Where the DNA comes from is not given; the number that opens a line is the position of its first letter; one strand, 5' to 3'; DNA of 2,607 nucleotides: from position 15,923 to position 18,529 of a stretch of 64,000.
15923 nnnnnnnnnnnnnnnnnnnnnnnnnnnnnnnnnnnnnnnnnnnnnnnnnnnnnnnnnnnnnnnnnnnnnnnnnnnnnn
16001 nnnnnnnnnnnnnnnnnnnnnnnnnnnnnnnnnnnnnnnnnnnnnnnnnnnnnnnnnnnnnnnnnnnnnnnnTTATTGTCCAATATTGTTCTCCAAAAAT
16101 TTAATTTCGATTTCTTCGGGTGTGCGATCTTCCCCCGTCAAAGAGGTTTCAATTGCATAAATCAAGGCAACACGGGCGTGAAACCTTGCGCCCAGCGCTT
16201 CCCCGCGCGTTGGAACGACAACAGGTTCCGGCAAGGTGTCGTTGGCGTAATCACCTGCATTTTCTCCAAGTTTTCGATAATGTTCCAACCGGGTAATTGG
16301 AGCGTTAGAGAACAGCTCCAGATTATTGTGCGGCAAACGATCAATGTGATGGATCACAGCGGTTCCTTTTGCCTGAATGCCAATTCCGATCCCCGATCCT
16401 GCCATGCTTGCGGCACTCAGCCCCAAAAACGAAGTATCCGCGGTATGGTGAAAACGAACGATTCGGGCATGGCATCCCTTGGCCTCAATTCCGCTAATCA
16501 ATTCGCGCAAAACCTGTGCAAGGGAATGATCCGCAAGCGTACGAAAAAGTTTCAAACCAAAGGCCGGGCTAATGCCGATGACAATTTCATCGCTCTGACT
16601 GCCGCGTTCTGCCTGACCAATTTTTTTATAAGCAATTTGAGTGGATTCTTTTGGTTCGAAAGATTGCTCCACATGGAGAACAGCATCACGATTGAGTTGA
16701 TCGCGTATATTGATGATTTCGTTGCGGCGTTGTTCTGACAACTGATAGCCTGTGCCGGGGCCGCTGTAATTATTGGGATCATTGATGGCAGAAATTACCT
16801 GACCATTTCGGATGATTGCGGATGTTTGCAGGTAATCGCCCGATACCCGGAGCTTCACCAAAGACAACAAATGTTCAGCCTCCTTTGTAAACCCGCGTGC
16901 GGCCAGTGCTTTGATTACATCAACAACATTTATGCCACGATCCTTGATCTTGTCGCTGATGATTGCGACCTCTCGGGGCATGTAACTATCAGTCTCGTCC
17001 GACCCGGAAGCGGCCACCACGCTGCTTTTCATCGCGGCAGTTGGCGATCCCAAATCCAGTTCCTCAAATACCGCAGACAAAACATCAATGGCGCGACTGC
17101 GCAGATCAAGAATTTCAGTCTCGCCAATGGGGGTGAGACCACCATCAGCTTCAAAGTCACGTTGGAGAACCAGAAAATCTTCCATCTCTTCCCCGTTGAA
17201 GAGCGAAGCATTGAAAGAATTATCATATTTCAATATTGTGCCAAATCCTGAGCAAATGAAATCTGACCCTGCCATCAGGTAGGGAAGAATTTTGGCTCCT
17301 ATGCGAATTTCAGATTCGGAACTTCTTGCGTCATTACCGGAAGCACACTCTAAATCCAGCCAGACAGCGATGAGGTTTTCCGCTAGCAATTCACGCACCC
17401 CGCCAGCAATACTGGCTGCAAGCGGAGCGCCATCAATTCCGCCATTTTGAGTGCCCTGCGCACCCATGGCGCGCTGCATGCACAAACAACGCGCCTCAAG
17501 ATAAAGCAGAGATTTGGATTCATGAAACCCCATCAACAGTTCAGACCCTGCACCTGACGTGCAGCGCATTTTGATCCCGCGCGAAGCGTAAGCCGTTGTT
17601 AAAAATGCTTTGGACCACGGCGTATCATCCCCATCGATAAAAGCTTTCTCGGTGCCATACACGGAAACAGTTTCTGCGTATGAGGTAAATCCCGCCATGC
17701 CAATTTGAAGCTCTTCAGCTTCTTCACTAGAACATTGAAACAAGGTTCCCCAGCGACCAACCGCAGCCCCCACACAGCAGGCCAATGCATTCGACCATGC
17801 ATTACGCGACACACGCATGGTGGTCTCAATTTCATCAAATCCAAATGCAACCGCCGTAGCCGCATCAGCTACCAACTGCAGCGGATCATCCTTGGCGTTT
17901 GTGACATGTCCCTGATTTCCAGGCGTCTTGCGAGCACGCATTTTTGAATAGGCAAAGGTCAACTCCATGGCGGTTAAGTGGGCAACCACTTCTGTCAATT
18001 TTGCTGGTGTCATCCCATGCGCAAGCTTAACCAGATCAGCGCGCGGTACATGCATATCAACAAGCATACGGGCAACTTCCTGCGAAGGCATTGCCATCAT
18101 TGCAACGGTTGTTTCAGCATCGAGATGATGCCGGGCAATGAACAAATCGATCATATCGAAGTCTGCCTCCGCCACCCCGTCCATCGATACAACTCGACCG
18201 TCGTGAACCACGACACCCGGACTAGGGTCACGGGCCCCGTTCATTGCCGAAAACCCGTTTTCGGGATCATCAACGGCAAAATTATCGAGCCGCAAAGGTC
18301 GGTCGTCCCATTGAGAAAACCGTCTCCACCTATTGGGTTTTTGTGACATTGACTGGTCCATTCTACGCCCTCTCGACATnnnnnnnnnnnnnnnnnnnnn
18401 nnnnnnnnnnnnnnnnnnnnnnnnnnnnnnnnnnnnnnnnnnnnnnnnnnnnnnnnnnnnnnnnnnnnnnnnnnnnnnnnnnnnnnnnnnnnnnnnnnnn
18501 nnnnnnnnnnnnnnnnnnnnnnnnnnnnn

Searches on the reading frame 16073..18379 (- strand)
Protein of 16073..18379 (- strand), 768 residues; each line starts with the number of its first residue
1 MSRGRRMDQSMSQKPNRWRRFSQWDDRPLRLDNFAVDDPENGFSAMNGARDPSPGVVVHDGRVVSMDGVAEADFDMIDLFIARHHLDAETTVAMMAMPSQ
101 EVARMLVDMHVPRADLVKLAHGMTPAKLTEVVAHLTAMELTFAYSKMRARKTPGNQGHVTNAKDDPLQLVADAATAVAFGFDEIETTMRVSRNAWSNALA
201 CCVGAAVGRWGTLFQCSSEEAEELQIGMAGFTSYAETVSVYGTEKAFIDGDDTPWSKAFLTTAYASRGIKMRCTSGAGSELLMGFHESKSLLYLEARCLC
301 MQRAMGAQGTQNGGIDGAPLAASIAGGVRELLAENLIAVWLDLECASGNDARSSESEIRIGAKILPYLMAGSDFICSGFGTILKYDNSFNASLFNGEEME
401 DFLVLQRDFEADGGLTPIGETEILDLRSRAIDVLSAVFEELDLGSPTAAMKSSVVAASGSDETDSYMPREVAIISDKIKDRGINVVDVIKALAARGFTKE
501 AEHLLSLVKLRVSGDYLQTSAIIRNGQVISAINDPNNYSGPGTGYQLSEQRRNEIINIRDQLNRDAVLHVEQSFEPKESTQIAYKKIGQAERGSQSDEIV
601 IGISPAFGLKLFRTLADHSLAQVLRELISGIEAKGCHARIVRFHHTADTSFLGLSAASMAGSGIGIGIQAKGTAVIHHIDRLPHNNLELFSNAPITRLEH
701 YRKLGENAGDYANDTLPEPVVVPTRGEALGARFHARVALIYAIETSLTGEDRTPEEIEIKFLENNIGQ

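Call 50: search_protein_families(library=pfam, proteins=[window:16073-18379:-])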
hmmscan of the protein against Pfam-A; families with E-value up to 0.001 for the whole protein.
window:16073-18379:- (768 aa): 2 families
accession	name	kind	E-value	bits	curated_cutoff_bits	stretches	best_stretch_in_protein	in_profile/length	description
PF02286.21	Dehydratase_LU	-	3.7e-211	702.9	25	1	17-563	2-549/552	Dehydratase large subunit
PF02288.20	Dehydratase_MU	-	4.3e-24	85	27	1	605-713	2-105/110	Dehydratase medium subunit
